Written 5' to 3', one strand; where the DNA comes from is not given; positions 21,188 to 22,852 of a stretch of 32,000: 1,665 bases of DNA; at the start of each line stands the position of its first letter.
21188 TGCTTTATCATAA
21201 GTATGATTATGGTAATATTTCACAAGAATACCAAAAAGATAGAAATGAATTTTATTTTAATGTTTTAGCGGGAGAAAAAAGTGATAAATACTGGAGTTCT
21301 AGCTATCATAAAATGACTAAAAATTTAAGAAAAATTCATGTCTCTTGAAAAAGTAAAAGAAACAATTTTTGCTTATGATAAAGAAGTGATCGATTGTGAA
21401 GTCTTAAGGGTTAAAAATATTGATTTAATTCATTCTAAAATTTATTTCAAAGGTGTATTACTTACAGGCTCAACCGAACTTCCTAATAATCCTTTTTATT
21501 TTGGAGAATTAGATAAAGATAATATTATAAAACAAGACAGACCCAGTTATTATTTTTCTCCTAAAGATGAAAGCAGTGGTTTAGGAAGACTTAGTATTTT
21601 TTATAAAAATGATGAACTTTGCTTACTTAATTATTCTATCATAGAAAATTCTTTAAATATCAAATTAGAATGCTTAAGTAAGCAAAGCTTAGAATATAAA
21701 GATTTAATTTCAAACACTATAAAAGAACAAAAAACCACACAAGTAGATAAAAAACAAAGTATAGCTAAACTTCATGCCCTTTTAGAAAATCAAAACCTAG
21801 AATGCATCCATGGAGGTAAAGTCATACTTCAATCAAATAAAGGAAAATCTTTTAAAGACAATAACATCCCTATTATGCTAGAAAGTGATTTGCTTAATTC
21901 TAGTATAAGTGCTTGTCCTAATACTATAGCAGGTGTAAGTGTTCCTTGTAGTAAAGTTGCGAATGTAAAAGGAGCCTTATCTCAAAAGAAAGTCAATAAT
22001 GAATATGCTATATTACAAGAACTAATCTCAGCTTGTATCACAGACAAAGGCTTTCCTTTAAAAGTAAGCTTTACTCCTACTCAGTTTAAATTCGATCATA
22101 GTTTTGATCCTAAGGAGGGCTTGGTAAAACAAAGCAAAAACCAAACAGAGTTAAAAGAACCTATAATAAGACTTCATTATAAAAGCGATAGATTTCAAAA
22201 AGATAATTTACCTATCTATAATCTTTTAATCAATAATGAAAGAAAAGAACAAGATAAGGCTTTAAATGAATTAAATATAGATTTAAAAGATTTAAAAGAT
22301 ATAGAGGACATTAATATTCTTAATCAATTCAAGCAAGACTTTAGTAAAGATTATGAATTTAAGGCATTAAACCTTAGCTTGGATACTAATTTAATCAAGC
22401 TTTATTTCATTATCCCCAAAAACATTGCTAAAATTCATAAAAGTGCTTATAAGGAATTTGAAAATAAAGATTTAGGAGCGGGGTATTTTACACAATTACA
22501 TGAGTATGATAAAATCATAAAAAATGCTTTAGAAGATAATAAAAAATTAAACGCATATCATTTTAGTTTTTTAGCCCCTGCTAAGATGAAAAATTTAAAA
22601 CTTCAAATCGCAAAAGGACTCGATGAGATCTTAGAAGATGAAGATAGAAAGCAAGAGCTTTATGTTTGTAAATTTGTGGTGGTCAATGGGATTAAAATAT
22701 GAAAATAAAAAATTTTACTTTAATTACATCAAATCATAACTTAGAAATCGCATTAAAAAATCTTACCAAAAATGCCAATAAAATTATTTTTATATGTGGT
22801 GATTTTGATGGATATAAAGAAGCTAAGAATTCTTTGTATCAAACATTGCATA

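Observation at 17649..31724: ~14-kb all-plus-strand accessory island: toxin/immunity-like cassettes plus a PAAR-like gene, with no secretion apparatus and no mobility genes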

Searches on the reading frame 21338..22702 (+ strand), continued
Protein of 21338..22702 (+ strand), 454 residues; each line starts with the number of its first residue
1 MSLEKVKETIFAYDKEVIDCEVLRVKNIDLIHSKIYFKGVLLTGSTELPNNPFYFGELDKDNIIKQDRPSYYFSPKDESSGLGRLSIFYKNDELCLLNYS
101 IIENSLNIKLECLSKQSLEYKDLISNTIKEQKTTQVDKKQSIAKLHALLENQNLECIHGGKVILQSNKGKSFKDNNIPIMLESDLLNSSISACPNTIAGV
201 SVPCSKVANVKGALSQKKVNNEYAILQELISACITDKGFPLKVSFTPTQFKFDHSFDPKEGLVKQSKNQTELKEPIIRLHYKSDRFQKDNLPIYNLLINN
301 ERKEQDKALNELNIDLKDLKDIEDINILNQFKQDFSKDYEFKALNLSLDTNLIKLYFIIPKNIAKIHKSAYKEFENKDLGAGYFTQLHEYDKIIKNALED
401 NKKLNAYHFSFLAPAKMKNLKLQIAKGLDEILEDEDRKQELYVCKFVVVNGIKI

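Call 64: find_encoding_contigs(protein=P0006, flank=10000, max_places=3)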
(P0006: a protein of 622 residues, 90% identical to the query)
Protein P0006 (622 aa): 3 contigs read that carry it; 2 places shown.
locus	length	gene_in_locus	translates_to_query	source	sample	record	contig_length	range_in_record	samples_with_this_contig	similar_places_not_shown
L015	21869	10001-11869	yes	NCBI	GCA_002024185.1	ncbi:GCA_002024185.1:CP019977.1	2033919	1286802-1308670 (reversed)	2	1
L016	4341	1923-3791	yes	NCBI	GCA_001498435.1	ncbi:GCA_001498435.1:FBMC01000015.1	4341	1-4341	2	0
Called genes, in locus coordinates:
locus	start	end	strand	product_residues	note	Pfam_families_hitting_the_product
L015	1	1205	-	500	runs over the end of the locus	PF26363:Phospholipase-like, PF11187:Mbeg1-like, PF01764:Lipase_3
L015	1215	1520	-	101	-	-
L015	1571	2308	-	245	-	PF11187:Mbeg1-like, PF26363:Phospholipase-like, PF01764:Lipase_3, PF05057:DUF676 (faint)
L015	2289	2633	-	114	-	-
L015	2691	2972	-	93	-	-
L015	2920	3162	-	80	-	-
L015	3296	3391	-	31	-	-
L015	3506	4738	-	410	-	PF18974:DUF5710, PF13362:Toprim_3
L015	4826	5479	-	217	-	-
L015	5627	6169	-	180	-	PF01936:NYN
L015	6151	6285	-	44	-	-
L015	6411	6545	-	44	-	-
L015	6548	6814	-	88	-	-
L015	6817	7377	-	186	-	-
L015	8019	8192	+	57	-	-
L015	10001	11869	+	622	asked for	PF00959:Phage_lysozyme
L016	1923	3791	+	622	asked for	PF00959:Phage_lysozyme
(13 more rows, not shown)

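Call 65: search_protein_families(library=padloc, max_evalue=0.01, proteins=[window:21338-22702:+])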
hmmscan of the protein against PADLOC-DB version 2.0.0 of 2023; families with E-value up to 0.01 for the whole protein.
window:21338-22702:+ (454 aa): 0 families

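Call 66: search_protein_families(library=phrogs, max_evalue=0.01, proteins=[window:21338-22702:+])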
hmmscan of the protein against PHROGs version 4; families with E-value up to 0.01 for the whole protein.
window:21338-22702:+ (454 aa): 0 families

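Call 68: fold_search(model_id=the predicted structure, library=viral)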
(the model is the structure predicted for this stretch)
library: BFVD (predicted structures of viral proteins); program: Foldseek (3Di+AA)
matches with E <= 10: 524; with E <= 0.001: 0
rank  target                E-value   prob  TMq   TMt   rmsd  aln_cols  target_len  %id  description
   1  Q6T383                6.9e-02  0.18  0.11  0.23  13.1       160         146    6  p17 [Avian orthoreovirus strain R2/TW]
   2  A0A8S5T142            3.5e-01  0.18  0.11  0.26  13.3       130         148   10  Uncharacterized protein [Siphoviridae sp. ctiJm4]
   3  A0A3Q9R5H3            3.5e-01  0.09  0.07  0.23  16.7       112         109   12  (no name in the UniProt tables at hand)
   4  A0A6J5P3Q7            3.5e-01  0.06  0.07  0.15  17.5       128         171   11  Large polyvalent protein associated domain-containing protein [uncultured Caudovirales phage]
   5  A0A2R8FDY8            3.9e-01  0.08  0.11  0.26  18.4       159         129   11  Uncharacterized protein [Brazilian cedratvirus IHUMI]
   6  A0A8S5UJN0            3.9e-01  0.07  0.08  0.17  13.9       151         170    9  Uncharacterized protein [Siphoviridae sp. ctvph17]
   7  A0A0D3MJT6            3.9e-01  0.06  0.07  0.06  14.8       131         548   10  Terminase large subunit [Leuconostoc phage Ln-9]
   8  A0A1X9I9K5            3.9e-01  0.06  0.08  0.05  18.3       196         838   10  Phosphodiester glycosidase domain-containing protein [Staphylococcus phage vB_SscM-1]
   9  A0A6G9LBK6            4.1e-01  0.25  0.08  0.12  10.4        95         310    6  (no name in the UniProt tables at hand)
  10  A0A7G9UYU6            4.3e-01  0.15  0.12  0.16  12.4       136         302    4  Uncharacterized protein [Streptomyces phage Faust]
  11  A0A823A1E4            4.6e-01  0.11  0.11  0.23  13.0       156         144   13  (no name in the UniProt tables at hand)
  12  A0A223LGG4            4.6e-01  0.03  0.07  0.12  20.0       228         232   15  Uncharacterized protein [Erwinia phage vB_EamM_RisingSun]
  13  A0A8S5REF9            4.8e-01  0.06  0.08  0.18  15.2       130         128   13  Uncharacterized protein [virus sp. ctd0M1]
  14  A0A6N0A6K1            4.8e-01  0.06  0.06  0.13  14.1       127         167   11  (no name in the UniProt tables at hand)
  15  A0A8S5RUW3            5.1e-01  0.03  0.10  0.08  24.8       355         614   10  Prohead core protein serine protease [Ackermannviridae sp.]
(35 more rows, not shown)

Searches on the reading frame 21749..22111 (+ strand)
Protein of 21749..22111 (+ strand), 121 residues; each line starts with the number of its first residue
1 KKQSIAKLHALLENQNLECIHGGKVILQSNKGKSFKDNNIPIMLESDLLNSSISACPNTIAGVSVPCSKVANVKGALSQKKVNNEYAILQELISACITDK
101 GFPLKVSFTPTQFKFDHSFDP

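Call 33: search_solved_structures(query=A3, max_evalue=10, show_alignments=3)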
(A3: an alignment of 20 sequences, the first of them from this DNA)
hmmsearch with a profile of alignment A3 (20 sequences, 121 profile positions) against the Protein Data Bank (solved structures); distinct sequences matched with E-value up to 10: 0.

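Call 34: search_protein_families(library=pfam, alignment_id=A3, max_evalue=10)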
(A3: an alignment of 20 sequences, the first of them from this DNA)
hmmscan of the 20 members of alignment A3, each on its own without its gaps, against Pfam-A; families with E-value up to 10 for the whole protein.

A. member 1, seq(121 aa): 0 families

B. families by the number of members that match (of 20 scanned): 2 families
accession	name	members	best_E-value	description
PF13363.11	BetaGal_dom3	1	0.019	Beta-galactosidase, domain 3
PF22291.1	DUF6964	1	0.26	Family of unknown function (DUF6964)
